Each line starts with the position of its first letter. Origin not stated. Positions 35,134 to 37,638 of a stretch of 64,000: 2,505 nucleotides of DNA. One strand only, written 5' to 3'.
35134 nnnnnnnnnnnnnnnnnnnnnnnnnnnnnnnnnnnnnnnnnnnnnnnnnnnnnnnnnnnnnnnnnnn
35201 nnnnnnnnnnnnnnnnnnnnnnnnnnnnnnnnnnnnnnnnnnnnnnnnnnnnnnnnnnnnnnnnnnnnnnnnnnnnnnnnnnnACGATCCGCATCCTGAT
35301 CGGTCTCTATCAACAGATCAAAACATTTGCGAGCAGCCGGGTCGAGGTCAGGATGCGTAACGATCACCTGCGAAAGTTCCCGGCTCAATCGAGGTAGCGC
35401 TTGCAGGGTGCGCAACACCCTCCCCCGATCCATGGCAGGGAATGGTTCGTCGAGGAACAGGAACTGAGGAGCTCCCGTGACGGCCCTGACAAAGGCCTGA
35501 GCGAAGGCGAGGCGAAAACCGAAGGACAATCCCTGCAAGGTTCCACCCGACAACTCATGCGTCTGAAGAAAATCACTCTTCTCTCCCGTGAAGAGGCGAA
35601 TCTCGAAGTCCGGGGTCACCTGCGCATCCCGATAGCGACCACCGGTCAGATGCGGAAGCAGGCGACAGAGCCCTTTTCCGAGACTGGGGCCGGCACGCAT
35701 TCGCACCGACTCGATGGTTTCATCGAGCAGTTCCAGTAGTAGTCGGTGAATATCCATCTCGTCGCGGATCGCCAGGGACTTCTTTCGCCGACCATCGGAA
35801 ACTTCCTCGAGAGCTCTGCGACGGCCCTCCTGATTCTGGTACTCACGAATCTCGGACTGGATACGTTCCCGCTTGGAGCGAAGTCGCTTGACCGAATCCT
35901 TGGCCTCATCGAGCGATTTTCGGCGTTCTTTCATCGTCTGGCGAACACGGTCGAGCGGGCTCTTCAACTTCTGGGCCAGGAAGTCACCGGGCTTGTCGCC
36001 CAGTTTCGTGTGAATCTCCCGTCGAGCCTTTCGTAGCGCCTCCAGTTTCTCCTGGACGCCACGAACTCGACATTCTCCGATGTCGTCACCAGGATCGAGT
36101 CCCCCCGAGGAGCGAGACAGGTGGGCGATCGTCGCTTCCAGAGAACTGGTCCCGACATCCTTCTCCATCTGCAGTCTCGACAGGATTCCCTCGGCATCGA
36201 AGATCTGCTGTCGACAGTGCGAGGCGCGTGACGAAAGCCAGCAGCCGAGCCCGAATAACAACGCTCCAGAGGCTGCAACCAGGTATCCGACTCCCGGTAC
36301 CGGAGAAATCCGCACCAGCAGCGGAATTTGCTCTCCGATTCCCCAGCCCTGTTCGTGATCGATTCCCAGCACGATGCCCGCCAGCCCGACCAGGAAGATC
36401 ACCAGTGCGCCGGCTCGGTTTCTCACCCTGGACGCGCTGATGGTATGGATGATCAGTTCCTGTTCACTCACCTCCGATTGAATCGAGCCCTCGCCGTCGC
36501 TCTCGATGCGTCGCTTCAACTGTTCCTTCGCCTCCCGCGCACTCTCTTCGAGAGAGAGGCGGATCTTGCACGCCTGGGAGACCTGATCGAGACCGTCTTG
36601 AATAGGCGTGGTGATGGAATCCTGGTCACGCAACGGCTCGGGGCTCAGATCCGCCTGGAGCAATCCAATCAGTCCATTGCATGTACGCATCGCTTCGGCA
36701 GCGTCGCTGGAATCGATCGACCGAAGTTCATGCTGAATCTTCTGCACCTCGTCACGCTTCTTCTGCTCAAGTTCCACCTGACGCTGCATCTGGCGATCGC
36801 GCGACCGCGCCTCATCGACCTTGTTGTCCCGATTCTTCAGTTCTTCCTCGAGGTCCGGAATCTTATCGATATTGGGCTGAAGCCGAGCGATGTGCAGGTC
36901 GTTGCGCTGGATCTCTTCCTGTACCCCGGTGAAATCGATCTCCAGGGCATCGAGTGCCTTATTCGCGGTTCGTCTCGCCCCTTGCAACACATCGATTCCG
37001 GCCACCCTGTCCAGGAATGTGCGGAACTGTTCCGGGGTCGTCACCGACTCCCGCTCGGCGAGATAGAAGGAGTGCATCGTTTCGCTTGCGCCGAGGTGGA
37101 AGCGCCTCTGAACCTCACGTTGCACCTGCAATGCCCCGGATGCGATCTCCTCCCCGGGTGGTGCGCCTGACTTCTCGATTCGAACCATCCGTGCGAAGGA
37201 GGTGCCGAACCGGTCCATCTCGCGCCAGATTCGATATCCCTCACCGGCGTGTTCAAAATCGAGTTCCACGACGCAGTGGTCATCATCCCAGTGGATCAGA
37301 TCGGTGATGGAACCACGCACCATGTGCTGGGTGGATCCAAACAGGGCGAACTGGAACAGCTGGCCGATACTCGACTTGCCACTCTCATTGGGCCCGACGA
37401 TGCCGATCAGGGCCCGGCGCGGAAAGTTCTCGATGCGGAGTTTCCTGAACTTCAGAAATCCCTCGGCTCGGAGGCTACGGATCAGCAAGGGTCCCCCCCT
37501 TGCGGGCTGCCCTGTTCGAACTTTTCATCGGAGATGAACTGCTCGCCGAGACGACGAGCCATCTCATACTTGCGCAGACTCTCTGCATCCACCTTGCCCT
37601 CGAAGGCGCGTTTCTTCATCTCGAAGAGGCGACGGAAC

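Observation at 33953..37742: Membrane-anchored SMC/SbcC-like ATPase with Pro/Lys/Glu-rich repeat tail, flanked by a small coupled ORF and an LpxH-like phosphoesterase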

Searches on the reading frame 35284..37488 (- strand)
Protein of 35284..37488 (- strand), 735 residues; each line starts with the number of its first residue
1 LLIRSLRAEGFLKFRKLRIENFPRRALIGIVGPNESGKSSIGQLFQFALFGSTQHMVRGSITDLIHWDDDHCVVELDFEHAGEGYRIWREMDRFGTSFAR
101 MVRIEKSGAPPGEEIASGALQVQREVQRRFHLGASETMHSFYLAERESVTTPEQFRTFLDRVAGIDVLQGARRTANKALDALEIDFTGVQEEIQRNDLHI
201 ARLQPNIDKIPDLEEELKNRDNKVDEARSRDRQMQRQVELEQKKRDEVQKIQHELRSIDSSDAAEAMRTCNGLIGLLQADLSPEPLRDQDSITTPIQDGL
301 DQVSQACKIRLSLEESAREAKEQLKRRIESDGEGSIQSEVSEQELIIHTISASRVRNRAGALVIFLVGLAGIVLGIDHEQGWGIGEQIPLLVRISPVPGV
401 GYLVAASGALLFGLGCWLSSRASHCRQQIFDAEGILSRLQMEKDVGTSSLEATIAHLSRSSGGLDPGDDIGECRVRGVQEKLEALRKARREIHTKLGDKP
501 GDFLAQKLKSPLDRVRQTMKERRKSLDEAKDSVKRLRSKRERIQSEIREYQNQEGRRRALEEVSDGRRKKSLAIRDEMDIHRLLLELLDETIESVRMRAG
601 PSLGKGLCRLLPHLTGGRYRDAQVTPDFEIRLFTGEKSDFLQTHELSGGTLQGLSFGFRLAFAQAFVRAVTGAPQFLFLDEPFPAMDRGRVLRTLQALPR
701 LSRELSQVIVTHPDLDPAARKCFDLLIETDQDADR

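Call 8: find_homologous_proteins(query=window:35284-37488:-, max_evalue=0.001)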
Query window:35284-37488:- (735 aa): 32 proteins with E <= 0.001 among 8000 candidates.
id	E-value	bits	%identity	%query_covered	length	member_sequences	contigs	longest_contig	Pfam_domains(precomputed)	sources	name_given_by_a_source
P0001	0.0e+0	1615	100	100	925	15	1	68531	PF13476.13,PF02463.26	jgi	-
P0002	0.0e+0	1481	92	100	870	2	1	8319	PF13476.13,PF02463.26,PF13304.13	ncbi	-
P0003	0.0e+0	1280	80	100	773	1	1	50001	PF13476.13,PF02463.26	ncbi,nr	ncbi:MAG: AAA family ATPase, partial [Planctomycetota bacterium]|nr:AAA family ATPase [Planctomyceto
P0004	0.0e+0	1187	81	93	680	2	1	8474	PF13476.13,PF02463.26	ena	-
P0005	0.0e+0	1179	73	100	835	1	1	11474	PF13476.13,PF02463.26,PF13304.13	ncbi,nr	ncbi:MAG: AAA family ATPase [Planctomycetota bacterium]|nr:AAA family ATPase [Planctomycetota bacter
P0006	0.0e+0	1177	73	100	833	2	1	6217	PF13476.13,PF02463.26,PF13304.13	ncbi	ncbi:MAG: AAA family ATPase [Planctomycetota bacterium]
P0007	0.0e+0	1166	72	100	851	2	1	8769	PF13476.13,PF02463.26,PF13304.13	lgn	-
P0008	0.0e+0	1161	71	100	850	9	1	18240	PF13476.13,PF02463.26,PF13304.13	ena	-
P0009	0.0e+0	1154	72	100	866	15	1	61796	PF13476.13,PF02463.26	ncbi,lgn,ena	-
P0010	0.0e+0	1145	70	99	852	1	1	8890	PF13476.13,PF02463.26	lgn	-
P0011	0.0e+0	1131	70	100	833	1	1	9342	PF13476.13,PF02463.26,PF13304.13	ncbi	ncbi:MAG: AAA family ATPase, partial [Planctomycetota bacterium]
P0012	3.4e-296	1003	62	100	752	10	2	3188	PF13476.13,PF02463.26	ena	-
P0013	3.4e-292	989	62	99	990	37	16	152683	PF13476.13,PF02463.26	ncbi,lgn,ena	-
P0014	1.4e-291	987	62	99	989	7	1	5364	PF13476.13,PF02463.26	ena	-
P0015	4.8e-290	982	60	99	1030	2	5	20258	PF13476.13,PF02463.26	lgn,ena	-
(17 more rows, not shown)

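Call 29: search_protein_representatives(alignment_id=A2)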
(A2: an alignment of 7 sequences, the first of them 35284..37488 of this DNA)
Query: 7 sequences, 737 profile positions. Proteins with E-value up to 0.001 (for the whole library): 5261; up to 1e-10: 1397; up to 1e-30: 338. The best 150 are listed.
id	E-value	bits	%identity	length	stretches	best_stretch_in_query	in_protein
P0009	0.0e+00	1210.5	-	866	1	1-737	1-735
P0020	0.0e+00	1165.7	-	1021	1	1-736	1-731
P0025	0.0e+00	1113.9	-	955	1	1-737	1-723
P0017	1.3e-269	913.1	-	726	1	1-718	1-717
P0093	8.2e-233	791.4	-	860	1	1-735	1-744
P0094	2.4e-229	780.0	-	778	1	1-737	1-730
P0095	8.0e-227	771.6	-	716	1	1-717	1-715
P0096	1.3e-223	761.0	-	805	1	1-736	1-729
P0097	2.1e-223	760.3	-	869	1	1-736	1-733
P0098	7.9e-218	741.9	-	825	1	1-737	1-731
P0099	3.5e-203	693.4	-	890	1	1-736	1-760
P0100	1.1e-193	662.0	-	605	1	277-736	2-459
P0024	1.2e-184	632.1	-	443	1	1-436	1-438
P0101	2.6e-138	479.0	-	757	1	1-733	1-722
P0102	8.1e-136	470.7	-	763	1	1-736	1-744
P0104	2.6e-135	469.1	-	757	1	1-736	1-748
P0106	2.9e-131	455.7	-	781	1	1-737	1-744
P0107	2.8e-130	452.4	-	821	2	1-497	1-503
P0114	5.4e-121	421.7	-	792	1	1-736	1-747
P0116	1.4e-119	417.1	-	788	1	1-735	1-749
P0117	6.8e-119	414.8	-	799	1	1-737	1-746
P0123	5.2e-112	392.0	-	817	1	1-735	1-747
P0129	6.5e-108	378.5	-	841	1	1-732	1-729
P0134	4.3e-105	369.2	-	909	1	1-732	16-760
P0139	8.7e-84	298.7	-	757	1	1-734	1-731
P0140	1.0e-79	285.3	-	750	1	1-732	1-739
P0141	1.5e-78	281.4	-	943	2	1-529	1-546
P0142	3.4e-78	280.2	-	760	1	1-721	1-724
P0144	6.9e-76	272.6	-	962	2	1-551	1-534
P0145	2.7e-75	270.7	-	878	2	1-522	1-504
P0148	1.5e-74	268.2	-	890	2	1-389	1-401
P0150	4.3e-74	266.7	-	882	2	1-340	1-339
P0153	5.2e-72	259.8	-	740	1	1-718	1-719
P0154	1.0e-71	258.9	-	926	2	1-532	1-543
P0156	2.6e-71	257.5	-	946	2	1-540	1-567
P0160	8.1e-70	252.5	-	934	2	1-520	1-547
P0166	1.7e-68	248.2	-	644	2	1-253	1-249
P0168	3.2e-68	247.3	-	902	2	1-519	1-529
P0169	4.0e-68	246.9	-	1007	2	1-536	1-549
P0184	6.8e-66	239.6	-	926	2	1-462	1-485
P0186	1.1e-65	238.9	-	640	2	1-252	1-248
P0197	1.2e-64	235.4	-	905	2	1-526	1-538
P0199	2.4e-64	234.4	-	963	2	1-390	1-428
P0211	3.9e-63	230.5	-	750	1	1-721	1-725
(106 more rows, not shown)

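Call 31: list_cluster_members(proteins=[P0094, P0101, P0104, P0117, P0140, P0144, P0166, P0186, P0199, P0211])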
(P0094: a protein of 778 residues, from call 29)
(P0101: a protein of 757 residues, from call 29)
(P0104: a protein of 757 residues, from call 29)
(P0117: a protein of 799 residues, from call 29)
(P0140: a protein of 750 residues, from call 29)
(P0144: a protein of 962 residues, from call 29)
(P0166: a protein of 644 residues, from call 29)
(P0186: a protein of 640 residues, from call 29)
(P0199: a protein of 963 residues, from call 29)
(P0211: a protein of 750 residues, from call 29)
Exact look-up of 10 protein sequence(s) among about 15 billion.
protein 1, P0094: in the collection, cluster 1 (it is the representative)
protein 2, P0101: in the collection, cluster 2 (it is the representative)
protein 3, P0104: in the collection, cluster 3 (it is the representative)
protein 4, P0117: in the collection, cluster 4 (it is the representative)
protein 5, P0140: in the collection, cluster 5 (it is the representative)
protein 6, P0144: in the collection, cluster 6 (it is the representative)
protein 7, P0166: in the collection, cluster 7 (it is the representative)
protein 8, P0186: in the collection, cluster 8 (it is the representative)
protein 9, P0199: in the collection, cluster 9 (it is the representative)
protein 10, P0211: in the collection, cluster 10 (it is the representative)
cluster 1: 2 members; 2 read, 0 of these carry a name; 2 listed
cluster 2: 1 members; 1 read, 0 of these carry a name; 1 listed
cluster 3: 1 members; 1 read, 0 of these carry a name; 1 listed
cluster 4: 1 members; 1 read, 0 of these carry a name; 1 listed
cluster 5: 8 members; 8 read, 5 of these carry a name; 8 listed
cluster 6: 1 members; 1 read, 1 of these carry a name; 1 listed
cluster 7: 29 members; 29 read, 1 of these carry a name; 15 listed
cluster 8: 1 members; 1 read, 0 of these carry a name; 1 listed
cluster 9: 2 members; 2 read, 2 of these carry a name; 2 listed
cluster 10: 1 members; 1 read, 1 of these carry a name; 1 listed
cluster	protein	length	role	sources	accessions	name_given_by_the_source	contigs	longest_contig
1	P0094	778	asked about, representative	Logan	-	-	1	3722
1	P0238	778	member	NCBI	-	-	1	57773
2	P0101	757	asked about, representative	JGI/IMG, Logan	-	-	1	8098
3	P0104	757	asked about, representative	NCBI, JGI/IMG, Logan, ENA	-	-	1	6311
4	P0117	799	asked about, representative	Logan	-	-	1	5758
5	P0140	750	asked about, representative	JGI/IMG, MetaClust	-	\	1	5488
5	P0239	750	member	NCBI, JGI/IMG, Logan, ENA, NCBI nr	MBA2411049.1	MAG: AAA family ATPase [Gammaproteobacteria bacterium] | AAA family ATPase [Gammaproteobacteria bacterium]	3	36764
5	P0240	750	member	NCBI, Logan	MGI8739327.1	MAG: AAA family ATPase [Gammaproteobacteria bacterium]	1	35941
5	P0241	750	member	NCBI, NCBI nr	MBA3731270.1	MAG: AAA family ATPase [Gammaproteobacteria bacterium] | AAA family ATPase [Gammaproteobacteria bacterium]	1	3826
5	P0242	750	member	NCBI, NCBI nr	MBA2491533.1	MAG: AAA family ATPase [Gammaproteobacteria bacterium] | AAA family ATPase [Gammaproteobacteria bacterium]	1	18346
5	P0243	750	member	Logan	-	-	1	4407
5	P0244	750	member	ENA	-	-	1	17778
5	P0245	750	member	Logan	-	-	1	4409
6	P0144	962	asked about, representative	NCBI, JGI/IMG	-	DNA repair exonuclease SbcCD ATPase subunit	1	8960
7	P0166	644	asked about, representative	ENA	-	-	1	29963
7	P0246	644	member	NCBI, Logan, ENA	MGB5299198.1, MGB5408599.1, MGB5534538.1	MAG: AAA family ATPase [Thiogranum sp.]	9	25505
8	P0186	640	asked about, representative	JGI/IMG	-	-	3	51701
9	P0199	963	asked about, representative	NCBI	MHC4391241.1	MAG: AAA family ATPase [Planctomycetota bacterium]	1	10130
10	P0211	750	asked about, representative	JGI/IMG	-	DNA repair exonuclease SbcCD ATPase subunit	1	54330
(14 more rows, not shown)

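Call 33: find_encoding_contigs(protein=P0211, flank=6000, max_places=2)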
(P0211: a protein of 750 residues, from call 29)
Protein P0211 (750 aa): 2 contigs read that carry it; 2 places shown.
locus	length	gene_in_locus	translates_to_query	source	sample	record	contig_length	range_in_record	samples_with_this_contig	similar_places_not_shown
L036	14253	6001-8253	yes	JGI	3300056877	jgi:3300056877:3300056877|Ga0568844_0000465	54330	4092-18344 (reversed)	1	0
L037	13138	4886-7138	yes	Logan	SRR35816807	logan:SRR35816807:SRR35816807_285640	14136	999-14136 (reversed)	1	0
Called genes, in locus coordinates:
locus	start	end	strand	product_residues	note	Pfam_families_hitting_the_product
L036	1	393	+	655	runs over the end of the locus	PF00662:Proton_antipo_N, PF00361:Proton_antipo_M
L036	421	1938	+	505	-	PF01059:Oxidored_q5_N (weak), PF00361:Proton_antipo_M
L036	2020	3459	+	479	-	PF00361:Proton_antipo_M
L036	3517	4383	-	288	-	PF27523:PSD, PF02666:PS_Dcarbxylase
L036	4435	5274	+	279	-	PF02146:SIR2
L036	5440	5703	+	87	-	PF02283:CobU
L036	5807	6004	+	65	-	-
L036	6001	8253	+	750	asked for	PF02463:SMC_N (faint), PF13476:AAA_23, PF13304:AAA_21 (faint)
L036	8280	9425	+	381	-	PF00793:DAHP_synth_1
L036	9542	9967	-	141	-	PF21157:DksA_N, PF01258:zf-dskA_traR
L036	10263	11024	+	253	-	PF00702:Hydrolase, PF12710:HAD (weak), PF13419:HAD_2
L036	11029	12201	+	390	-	PF00155:Aminotran_1_2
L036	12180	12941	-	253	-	PF07264:EI24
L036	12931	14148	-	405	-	PF00370:FGGY_N, PF02782:FGGY_C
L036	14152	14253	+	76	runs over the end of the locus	-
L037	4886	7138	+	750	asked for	PF02463:SMC_N (faint), PF13476:AAA_23, PF13304:AAA_21 (faint)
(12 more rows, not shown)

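Call 34: find_encoding_contigs(protein=P0186, flank=6000, max_places=2)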
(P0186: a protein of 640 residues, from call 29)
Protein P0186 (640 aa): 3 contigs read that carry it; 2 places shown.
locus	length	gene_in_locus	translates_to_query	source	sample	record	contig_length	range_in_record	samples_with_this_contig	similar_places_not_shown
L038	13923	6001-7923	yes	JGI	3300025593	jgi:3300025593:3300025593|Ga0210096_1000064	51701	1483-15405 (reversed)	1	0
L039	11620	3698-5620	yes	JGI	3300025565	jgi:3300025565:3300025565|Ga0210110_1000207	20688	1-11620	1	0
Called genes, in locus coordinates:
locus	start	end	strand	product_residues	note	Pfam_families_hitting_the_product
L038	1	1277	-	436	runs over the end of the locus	PF24948:Citrate_synth_N, PF16114:Citrate_bind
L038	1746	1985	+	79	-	-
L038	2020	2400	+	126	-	PF00072:Response_reg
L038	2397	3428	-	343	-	PF01571:GCV_T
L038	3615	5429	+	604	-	PF23161:HTH_RNase_II, PF00773:RNB, PF18614:RNase_II_C_S1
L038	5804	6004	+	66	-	-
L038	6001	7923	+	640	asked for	PF02463:SMC_N (weak), PF13476:AAA_23 (weak)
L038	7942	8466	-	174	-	-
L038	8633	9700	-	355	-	PF08331:QueG_DUF1730, PF13187:Fer4_9 (faint), PF13484:Fer4_16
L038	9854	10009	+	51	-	PF02673:BacA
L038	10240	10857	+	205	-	PF05685:Uma2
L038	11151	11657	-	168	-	PF03306:AAL_decarboxy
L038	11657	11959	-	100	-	PF03306:AAL_decarboxy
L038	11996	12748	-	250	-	-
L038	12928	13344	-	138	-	PF25164:CoiA_N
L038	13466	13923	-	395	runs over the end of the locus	PF13173:AAA_14, PF13635:DUF4143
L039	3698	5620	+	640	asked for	PF02463:SMC_N (weak), PF13476:AAA_23 (weak)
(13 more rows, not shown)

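Call 35: find_encoding_contigs(protein=P0239, flank=5000, max_places=1)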
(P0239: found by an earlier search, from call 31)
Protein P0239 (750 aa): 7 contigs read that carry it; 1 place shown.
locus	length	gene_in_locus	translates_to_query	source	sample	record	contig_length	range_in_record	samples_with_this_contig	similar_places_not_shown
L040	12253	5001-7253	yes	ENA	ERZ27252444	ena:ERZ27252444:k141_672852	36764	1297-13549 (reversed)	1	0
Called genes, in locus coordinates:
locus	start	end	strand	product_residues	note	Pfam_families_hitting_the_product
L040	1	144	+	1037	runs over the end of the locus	PF05231:MASE1, PF00989:PAS, PF08448:PAS_4, PF13426:PAS_9, PF01590:GAF, PF13185:GAF_2, PF08448:PAS_4, PF08447:PAS_3, +5 more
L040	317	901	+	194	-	PF00072:Response_reg, PF08281:Sigma70_r4_2, PF00196:GerE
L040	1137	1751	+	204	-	-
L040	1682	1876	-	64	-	-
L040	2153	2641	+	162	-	PF08448:PAS_4, PF13426:PAS_9 (weak)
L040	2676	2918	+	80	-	-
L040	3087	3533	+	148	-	PF00989:PAS (weak), PF08448:PAS_4, PF13426:PAS_9 (weak)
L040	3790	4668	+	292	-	PF12697:Abhydrolase_6 (faint), PF00135:COesterase, PF20434:BD-FAE, PF00561:Abhydrolase_1 (faint), PF07859:Abhydrolase_3, PF00326:Peptidase_S9, PF12146:Hydrolase_4 (faint)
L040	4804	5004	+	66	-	-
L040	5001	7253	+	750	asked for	PF02463:SMC_N, PF13476:AAA_23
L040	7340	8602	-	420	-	PF00365:PFK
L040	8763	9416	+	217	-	PF00406:ADK, PF13207:AAA_17, PF05191:ADK_lid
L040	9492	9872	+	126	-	PF11743:DUF3301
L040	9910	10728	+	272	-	PF05977:MFS_3 (weak), PF07690:MFS_1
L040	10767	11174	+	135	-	PF07690:MFS_1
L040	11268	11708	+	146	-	PF07238:PilZ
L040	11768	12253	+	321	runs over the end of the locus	PF05598:DUF772, PF01609:DDE_Tnp_1, PF13612:DDE_Tnp_1_3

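Call 36: find_encoding_contigs(protein=P0246, flank=5000, max_places=1)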
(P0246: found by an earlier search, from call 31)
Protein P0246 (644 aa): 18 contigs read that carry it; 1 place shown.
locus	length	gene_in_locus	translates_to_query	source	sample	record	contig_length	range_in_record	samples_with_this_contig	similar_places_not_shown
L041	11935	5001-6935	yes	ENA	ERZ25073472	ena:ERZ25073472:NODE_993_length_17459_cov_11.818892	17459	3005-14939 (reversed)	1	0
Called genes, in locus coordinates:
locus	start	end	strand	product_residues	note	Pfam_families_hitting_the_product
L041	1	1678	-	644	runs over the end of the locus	PF12228:DUF3604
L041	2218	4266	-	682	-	PF00999:Na_H_Exchanger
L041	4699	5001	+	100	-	-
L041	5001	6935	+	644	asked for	PF02463:SMC_N (weak), PF13476:AAA_23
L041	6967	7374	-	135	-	PF00462:Glutaredoxin, PF13417:GST_N_3, PF13409:GST_N_2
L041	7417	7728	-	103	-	-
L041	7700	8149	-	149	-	-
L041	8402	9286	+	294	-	PF06629:MipA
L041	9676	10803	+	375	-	PF00389:2-Hacid_dh, PF02826:2-Hacid_dh_C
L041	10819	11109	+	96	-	-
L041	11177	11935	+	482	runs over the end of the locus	-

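Call 37: find_encoding_contigs(protein=P0199, flank=5000, max_places=1)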
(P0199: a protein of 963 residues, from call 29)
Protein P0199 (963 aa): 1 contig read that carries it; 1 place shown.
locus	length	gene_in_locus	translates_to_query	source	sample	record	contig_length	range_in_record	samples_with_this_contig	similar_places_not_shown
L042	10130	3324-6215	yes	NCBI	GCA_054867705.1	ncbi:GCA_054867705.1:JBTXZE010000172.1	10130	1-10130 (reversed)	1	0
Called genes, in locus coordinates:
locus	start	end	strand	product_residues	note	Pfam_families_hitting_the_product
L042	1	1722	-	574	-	PF13646:HEAT_2, PF22694:CtpB_N-like (faint), PF17820:PDZ_6 (faint), PF03572:Peptidase_S41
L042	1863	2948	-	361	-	-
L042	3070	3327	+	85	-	-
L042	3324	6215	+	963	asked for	PF02463:SMC_N (weak), PF13476:AAA_23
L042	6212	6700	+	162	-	PF03692:CxxCxxCC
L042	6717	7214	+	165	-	PF02572:CobA_CobO_BtuR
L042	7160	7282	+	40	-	PF02572:CobA_CobO_BtuR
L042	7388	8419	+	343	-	PF00493:MCM (faint), PF20030:bpMoxR, PF07726:AAA_3, PF07728:AAA_5, PF17863:AAA_lid_2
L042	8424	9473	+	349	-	PF10023:Aminopep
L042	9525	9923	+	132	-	PF01904:DUF72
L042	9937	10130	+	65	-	?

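Call 38: find_encoding_contigs(protein=P0238, flank=5000, max_places=1)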
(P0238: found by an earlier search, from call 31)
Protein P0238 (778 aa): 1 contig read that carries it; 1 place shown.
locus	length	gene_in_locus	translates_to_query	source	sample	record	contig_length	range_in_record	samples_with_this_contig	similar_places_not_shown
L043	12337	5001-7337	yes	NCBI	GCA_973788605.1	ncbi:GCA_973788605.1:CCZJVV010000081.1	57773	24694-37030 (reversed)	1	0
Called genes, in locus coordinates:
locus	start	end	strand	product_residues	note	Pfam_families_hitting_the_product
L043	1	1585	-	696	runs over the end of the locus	-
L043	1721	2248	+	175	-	PF02367:TsaE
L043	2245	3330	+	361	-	PF01656:CbiA (weak), PF13500:AAA_26, PF07085:DRTGG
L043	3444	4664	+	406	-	PF00069:Pkinase, PF03109:ABC1 (faint), PF07714:PK_Tyr_Ser-Thr, PF14531:Kinase-like (faint), PF17667:Pkinase_fungal (weak)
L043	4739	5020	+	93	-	-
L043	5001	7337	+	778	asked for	PF02463:SMC_N (weak), PF13476:AAA_23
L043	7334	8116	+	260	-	PF00149:Metallophos (weak), PF12850:Metallophos_2 (faint)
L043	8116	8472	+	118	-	PF01740:STAS, PF13466:STAS_2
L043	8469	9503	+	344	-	PF01745:IPT (weak), PF01715:IPPT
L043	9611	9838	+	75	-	-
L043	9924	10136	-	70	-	-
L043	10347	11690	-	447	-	PF07728:AAA_5 (faint), PF13401:AAA_22 (faint), PF07724:AAA_2, PF00004:AAA (weak)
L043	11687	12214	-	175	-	PF00227:Proteasome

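Call 47: find_homologous_proteins(query=A4, max_evalue=1e-20)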
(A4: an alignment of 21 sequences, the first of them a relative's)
Query A4 (21 sequences) (750 aa, profile of the alignment): 844 proteins with E <= 1e-20 among 8000 candidates; the best 120 are listed.
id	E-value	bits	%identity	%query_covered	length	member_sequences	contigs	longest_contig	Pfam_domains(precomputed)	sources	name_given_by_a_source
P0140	6.8e-230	784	100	100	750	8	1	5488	PF13476.13,PF02463.26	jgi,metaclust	metaclust:\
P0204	5.5e-217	741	39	26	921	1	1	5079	PF13175.13,PF13476.13,PF02463.26,PF13304.13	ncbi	-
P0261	3.2e-215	735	82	100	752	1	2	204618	PF13476.13,PF02463.26,PF13304.13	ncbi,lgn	ncbi:MAG: AAA family ATPase [Gammaproteobacteria bacterium]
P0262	4.5e-205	702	66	100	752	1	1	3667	PF13476.13,PF02463.26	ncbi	-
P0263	9.6e-205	701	65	100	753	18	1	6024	PF13476.13,PF02463.26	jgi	jgi:DNA repair exonuclease SbcCD ATPase subunit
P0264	7.6e-202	691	64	100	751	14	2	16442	PF13476.13,PF13558.13,PF02463.26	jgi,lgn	jgi:DNA repair exonuclease SbcCD ATPase subunit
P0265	5.2e-200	685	63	100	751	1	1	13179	PF13476.13,PF02463.26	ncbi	-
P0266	5.7e-198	678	66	100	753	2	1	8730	PF13476.13,PF02463.26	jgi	jgi:exonuclease SbcC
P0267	2.1e-195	670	65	100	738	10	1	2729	PF13476.13,PF02463.26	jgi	jgi:hypothetical protein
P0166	6.2e-191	655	39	51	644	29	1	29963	PF13476.13,PF02463.26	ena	-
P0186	1.0e-189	651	53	27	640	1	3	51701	PF13476.13,PF02463.26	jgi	-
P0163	1.1e-188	647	43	100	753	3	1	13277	PF13476.13,PF02463.26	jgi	jgi:DNA repair exonuclease SbcCD ATPase subunit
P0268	3.1e-185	636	39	51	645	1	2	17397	PF13476.13,PF02463.26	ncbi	-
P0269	6.5e-185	635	39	53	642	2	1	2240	PF13476.13,PF02463.26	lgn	-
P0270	3.1e-184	633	39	53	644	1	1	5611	PF13476.13,PF02463.26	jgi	jgi:exonuclease SbcC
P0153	4.7e-169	583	42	100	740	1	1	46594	PF13476.13,PF02463.26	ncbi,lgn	ncbi:AAA family ATPase [Endothiovibrio diazotrophicus]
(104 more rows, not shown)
